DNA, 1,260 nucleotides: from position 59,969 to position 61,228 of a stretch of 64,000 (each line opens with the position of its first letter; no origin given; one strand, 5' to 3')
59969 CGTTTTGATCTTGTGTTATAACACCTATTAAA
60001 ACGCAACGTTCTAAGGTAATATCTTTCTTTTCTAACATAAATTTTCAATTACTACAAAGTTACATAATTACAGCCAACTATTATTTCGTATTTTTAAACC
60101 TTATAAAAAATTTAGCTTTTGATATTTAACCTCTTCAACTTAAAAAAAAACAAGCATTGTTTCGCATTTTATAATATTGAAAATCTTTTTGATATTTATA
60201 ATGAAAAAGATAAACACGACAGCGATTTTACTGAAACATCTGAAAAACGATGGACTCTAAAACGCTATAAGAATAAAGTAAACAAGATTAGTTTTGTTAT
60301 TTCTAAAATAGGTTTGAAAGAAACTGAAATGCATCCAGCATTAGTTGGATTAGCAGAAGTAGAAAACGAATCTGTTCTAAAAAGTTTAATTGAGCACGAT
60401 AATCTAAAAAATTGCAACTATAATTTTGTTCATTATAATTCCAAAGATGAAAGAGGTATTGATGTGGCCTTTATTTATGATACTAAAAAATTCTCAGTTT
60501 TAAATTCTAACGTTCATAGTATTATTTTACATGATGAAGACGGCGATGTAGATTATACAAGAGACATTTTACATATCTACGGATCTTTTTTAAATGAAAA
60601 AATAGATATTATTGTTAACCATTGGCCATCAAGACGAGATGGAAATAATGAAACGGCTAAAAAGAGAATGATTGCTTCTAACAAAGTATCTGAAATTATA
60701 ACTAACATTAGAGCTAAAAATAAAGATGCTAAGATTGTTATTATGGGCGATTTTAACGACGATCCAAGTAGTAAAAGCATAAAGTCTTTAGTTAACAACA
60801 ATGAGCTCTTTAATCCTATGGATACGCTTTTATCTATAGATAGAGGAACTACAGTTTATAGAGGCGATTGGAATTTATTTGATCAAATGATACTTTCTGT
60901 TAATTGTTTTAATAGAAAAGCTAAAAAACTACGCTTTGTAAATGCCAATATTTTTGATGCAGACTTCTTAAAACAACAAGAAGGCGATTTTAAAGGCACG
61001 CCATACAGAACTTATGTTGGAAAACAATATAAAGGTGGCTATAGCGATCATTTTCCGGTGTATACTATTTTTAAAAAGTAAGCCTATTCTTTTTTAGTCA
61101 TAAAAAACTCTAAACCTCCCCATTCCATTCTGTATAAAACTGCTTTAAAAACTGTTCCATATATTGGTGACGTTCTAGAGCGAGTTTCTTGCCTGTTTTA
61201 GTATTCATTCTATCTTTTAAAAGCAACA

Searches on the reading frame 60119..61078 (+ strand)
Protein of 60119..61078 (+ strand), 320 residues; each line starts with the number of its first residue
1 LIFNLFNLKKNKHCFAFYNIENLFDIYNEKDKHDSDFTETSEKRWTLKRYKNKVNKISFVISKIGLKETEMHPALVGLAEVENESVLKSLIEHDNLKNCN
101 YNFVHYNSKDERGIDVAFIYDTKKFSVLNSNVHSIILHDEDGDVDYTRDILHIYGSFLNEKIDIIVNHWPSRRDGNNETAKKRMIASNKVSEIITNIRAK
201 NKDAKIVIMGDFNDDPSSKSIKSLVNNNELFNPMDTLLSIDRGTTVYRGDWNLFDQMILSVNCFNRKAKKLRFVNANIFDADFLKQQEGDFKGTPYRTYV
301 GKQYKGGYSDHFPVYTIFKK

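Call 100: search_protein_families(library=pfam, proteins=[window:60119-61078:+], max_evalue=0.00001)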
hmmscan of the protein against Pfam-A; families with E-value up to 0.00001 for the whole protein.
window:60119-61078:+ (320 aa): 1 family
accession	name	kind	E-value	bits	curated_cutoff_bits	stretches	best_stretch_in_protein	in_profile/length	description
PF19580.5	Exo_endo_phos_3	-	2.8e-100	335.8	27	1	14-319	1-310/311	Endonuclease/Exonuclease/phosphatase family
